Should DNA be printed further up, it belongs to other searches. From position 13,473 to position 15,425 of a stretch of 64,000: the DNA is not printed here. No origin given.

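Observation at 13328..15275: Degenerate ferredoxin + AOR-like pair: a tungsto/molybdopterin aldehyde oxidoreductase homologue that has lost its Fe-S cysteine ligands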

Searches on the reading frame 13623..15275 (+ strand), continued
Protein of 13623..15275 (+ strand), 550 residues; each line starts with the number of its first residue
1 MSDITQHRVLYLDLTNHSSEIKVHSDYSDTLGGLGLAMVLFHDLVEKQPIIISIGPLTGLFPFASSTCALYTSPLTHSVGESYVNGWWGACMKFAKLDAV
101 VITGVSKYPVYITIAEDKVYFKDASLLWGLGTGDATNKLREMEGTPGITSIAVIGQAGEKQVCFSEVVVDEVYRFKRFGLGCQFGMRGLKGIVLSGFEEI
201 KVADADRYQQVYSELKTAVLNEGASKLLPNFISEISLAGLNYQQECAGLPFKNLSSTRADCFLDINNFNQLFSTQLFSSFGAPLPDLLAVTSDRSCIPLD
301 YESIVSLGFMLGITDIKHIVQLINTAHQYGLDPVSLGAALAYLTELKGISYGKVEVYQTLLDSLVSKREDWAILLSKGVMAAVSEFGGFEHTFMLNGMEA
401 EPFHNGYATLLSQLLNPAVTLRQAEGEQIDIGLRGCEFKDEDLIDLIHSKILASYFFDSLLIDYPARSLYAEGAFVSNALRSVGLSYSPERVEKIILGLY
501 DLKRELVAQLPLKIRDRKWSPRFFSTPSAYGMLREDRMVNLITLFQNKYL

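Call 30: find_encoding_contigs(protein=P0017, flank=8000, max_places=3)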
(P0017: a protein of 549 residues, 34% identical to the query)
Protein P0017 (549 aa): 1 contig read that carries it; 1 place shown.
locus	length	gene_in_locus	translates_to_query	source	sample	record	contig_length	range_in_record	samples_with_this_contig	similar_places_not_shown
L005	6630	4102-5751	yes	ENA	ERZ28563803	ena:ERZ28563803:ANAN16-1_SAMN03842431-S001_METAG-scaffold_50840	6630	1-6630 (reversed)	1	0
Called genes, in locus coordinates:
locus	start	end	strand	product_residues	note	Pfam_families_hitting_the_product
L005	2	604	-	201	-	?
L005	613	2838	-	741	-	PF12679:ABC2_membrane_2, PF13346:ABC2_membrane_5 (weak), PF12698:ABC2_membrane_3 (weak), PF23357:DUF7088, PF09822:ABC_transp_aux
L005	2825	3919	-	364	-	PF00005:ABC_tran, PF13304:AAA_21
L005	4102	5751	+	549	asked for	PF02730:AFOR_N, PF01314:AFOR_C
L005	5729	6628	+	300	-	?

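Call 31: find_encoding_contigs(protein=P0018, flank=6000, max_places=2)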
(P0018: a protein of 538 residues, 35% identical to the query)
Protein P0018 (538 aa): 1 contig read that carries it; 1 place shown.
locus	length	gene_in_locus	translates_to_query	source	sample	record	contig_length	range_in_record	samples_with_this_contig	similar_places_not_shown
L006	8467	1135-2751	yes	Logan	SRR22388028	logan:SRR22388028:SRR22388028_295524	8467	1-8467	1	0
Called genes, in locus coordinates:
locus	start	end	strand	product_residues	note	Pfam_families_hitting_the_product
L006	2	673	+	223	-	?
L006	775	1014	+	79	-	-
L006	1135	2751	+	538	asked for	PF02730:AFOR_N, PF01314:AFOR_C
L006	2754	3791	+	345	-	PF03816:LytR_cpsA_psr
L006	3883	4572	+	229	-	PF21694:DNA_pol3_delta_C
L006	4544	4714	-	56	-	-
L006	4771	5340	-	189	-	PF04350:PilO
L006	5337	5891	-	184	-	-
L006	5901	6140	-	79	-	PF01649:Ribosomal_S20p (weak)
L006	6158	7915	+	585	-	PF03023:MurJ, PF13440:Polysacc_synt_3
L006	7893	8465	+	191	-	?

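Call 47: find_homologous_proteins(query=A2, max_evalue=1e-40)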
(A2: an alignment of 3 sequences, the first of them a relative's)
Query A2 (3 sequences) (550 aa, profile of the alignment): 7 proteins with E <= 1e-40 among 8000 candidates.
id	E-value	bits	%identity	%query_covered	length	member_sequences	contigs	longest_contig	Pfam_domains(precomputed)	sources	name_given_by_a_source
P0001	7.6e-284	961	100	100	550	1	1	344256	PF02730.21,PF01314.24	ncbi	-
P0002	2.9e-116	407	32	98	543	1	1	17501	PF02730.21,PF01314.24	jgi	-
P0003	2.9e-109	384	32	98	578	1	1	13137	PF02730.21,PF01314.24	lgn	-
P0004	3.8e-100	354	31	98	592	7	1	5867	PF02730.21,PF01314.24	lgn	-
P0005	2.0e-99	352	30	99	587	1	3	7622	PF02730.21,PF01314.24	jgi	-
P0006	4.8e-89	318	29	99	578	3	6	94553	PF02730.21,PF01314.24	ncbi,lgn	ncbi:MAG: aldehyde ferredoxin oxidoreductase family protein [Thermoplasmata archaeon]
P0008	2.6e-48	183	26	95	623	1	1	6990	PF02730.21,PF01314.24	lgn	-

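Call 48: predict_structure(alignment_id=A3)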
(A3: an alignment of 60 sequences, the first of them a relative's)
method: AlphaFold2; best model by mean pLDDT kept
length: 550 residues; sequences in the alignment: 60
mean_pLDDT: 92.1   pTM: 0.93
mean pLDDT of the five models: 92.1, 91.2, 91.1, 90.8, 90.6
residues with pLDDT >= 90: 440; 70-90: 81; 50-70: 24; < 50: 5
segments of 3 or more residues with pLDDT < 50: none
pLDDT, mean of each block of 10 residues (from residue 1): 78 98 93 96 97 96 95 94 95 96 99 94 98 96 86 98 98 96 99 94 95 91 65 64 91 94 78 93 90 90 96 96 98 98 98 98 97 97 96 92 95 82 85 90 95 94 90 89 92 94 91 71 94 96 93
secondary structure, 60 per line:
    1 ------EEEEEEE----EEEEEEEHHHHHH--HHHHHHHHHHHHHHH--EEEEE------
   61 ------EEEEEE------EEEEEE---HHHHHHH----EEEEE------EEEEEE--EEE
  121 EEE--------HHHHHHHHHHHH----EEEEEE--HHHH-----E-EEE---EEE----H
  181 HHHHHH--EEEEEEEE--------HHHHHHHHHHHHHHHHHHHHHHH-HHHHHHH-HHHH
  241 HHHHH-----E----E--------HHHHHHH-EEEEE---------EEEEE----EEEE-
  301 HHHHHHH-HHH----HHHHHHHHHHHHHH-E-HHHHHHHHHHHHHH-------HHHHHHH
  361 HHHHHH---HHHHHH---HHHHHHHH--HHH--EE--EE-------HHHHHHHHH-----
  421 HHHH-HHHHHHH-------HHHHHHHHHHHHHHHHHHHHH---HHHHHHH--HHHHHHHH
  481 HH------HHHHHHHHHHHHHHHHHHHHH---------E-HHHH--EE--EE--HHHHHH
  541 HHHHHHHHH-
elements in order: E7-13 E18-24 H25-30 H33-47 E50-54 E67-72 E79-84 H88-94 E99-103 E110-115 E118-123 H132-143 E148-153 H156-159 E167-169 E173-175 H180-186 E189-196 H205-227 H229-235 H237-245 H265-271 E273-277 E287-291 E296-299 H301-307 H316-329 H333-346 H354-366 H370-375 H379-386 H407-415 H421-424 H426-432 H440-460 H464-470 H473-482 H489-509 H521-524 H535-549

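Call 51: fold_search(model_id=the predicted structure, library=pdb)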
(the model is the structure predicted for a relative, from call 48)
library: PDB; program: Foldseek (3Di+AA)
matches with E <= 10: 172; with E <= 0.001: 9
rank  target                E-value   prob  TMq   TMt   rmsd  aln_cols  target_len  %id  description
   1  1b25_A                5.6e-32  1.00  0.87  0.79   3.6       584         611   23  FORMALDEHYDE FERREDOXIN OXIDOREDUCTASE FROM PYROCOCCUS FURIOSUS (released 1999-03-24)
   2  1aor_A                5.6e-32  1.00  0.87  0.79   3.4       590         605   23  STRUCTURE OF A HYPERTHERMOPHILIC TUNGSTOPTERIN ENZYME, ALDEHYDE FERREDOXIN OXIDOREDUCTASE (released 1995-04-20)
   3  9g7j_A                1.0e-30  1.00  0.89  0.81   3.1       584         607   20  Crystal structure of the tungsten-dependent aldehyde:ferredoxin oxidoreductase from Clostridium autoethanogenum. (released 2025-05-28)
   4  9mqx_D                5.4e-29  1.00  0.88  0.81   3.2       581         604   18  Electron-bifurcating Tungstopyranopterin-containing aldehyde oxidoreductase with NADH (released 2025-07-16)
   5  8c0z_A                8.9e-29  1.00  0.86  0.78   3.6       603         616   20  CryoEM structure of a tungsten-containing aldehyde oxidoreductase from Aromatoleum aromaticum (released 2023-05-31)
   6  6x1o_C                1.3e-28  1.00  0.81  0.72   4.7       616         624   20  WOR5 from Pyrococcus furiosus, as crystallized (released 2021-11-24)
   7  4z3w_C                1.9e-28  1.00  0.84  0.72   4.4       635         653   18  Active site complex BamBC of Benzoyl Coenzyme A reductase in complex with 1,5 Dienoyl-CoA (released 2015-06-24)
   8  4z3w_A                1.6e-27  1.00  0.85  0.72   4.2       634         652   18  Active site complex BamBC of Benzoyl Coenzyme A reductase in complex with 1,5 Dienoyl-CoA (released 2015-06-24)
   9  6x1o_A                2.3e-27  1.00  0.80  0.71   4.8       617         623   20  WOR5 from Pyrococcus furiosus, as crystallized (released 2021-11-24)
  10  8t0a                  9.2e-02  0.12  0.11  0.14  23.0       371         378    9  Crystal structure of integrin beta-2 tail bound to the FERM-folded talin head domain with a Y270E mutation (released 2024-10-30)
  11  8ftb                  1.1e-01  0.11  0.11  0.14  23.0       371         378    9  Crystal structure of integrin beta-2 tail bound to the FERM-folded talin head domain with a K306Q mutation (released 2024-07-03)
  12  8fse_A                1.3e-01  0.16  0.11  0.14  21.8       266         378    9  Crystal structure of integrin beta-2 tail bound to the FERM-folded talin head domain (released 2024-07-03)
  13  8fse_B                1.5e-01  0.15  0.11  0.14  21.9       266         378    9  Crystal structure of integrin beta-2 tail bound to the FERM-folded talin head domain (released 2024-07-03)
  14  8t0d                  1.5e-01  0.09  0.10  0.13  21.8       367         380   10  Crystal structure of integrin beta-2 tail bound to the FERM-folded talin head domain with E269A/Y270A/K306Q triple mutat (released 2024-07-03)
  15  8cmr_B                1.7e-01  0.21  0.10  0.27  17.4       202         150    6  Linear specific OTU-type DUB SnOTU from the pathogen S. negenvensis in complex with linear di-ubiquitin (released 2023-11-22)
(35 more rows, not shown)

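Call 65: find_related_loci(query=A5, collection=metagenome_contigs, flank=3000)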
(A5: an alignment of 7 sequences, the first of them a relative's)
Query A5 (550 aa) in metagenome_contigs; peptide patterns used: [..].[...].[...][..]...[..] (x = any residue, [..] = any of these).
68 stretches matched a pattern; 18 encode a relative of the query (tblastn E <= 1e-3); 18 distinct loci.
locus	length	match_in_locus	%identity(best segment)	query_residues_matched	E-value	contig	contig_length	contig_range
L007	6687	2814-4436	33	6-548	7e-96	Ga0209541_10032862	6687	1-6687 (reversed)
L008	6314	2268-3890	33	6-548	7e-96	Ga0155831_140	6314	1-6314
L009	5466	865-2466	34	9-550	5e-94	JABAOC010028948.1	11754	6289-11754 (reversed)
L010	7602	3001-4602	35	9-550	4e-93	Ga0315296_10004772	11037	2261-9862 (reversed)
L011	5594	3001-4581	31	10-548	5e-81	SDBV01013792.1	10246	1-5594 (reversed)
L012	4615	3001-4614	32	9-546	3e-79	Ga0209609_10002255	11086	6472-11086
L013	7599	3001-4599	31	10-548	4e-76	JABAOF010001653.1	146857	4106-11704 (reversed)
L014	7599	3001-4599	31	10-548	4e-76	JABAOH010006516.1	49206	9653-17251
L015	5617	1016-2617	30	4-548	6e-73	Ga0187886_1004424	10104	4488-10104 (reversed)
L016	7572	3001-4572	30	10-545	2e-70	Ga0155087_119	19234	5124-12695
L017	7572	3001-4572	30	10-545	2e-70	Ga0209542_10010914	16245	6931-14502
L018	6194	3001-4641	30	10-549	2e-66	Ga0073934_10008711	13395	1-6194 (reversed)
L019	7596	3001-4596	29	5-545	2e-66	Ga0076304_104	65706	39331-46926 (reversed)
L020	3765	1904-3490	29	10-547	1e-61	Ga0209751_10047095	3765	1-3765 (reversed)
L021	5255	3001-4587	29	10-547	2e-61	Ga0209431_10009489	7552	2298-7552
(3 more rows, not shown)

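Call 77: find_encoding_contigs(protein=P0021, flank=4000, max_places=2)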
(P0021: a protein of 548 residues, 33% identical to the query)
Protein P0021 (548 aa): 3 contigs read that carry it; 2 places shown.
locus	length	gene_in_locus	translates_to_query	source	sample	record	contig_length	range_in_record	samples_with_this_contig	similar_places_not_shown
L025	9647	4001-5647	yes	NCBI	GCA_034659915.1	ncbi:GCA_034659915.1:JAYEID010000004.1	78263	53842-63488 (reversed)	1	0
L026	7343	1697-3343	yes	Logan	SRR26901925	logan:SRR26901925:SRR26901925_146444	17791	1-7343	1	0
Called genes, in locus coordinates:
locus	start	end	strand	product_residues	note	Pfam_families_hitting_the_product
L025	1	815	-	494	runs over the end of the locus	PF12072:RNase_Y_N, PF00013:KH_1, PF01966:HD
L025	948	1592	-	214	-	PF27462:RecX_N, PF21982:RecX_HTH1 (weak), PF02631:RecX_HTH2, PF21981:RecX_HTH3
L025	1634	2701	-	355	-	PF00154:RecA_N, PF06745:ATPase, PF08423:Rad51 (weak), PF27531:MT3502_N (weak), PF00005:ABC_tran (faint), PF01637:ATPase_2 (faint), PF21096:RecA_C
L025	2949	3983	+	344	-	PF00162:PGK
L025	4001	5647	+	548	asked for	PF02730:AFOR_N, PF01314:AFOR_C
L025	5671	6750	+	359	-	PF03816:LytR_cpsA_psr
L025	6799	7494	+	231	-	PF06144:DNA_pol3_delta (faint), PF21694:DNA_pol3_delta_C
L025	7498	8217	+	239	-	PF04203:Sortase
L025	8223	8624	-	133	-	PF00041:fn3 (faint), PF16656:Pur_ac_phosph_N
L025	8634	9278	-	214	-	PF00041:fn3 (weak), PF16656:Pur_ac_phosph_N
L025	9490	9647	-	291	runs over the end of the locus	PF01256:Carb_kinase, PF08543:Phos_pyr_kin (weak), PF02110:HK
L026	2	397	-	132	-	?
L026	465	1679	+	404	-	PF00162:PGK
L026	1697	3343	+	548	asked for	PF02730:AFOR_N, PF01314:AFOR_C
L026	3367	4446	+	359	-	PF03816:LytR_cpsA_psr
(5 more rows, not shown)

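Call 78: find_encoding_contigs(protein=P0028, flank=4000, max_places=2)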
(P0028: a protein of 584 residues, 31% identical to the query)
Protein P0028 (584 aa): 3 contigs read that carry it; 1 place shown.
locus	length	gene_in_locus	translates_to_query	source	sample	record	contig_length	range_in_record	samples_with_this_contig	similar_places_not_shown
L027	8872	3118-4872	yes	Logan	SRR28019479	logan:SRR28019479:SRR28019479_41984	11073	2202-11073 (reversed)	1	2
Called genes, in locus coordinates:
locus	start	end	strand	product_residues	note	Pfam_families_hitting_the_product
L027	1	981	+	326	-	?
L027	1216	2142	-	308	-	PF24706:DUF7669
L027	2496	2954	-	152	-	PF02915:Rubrerythrin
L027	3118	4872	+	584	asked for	PF02730:AFOR_N, PF01314:AFOR_C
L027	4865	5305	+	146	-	PF13534:Fer4_17 (faint), PF12797:Fer4_2 (faint), PF13247:Fer4_11 (weak), PF12838:Fer4_7 (weak), PF25160:LdpA_Fe-S-bd (weak), PF00037:Fer4 (weak), PF13237:Fer4_10 (weak), PF13187:Fer4_9 (weak), +5 more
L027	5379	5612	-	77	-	-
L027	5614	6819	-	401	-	PF25198:Spore_GerAC_N, PF05504:Spore_GerAC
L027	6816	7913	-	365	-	PF03845:Spore_permease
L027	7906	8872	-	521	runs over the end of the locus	PF03323:GerA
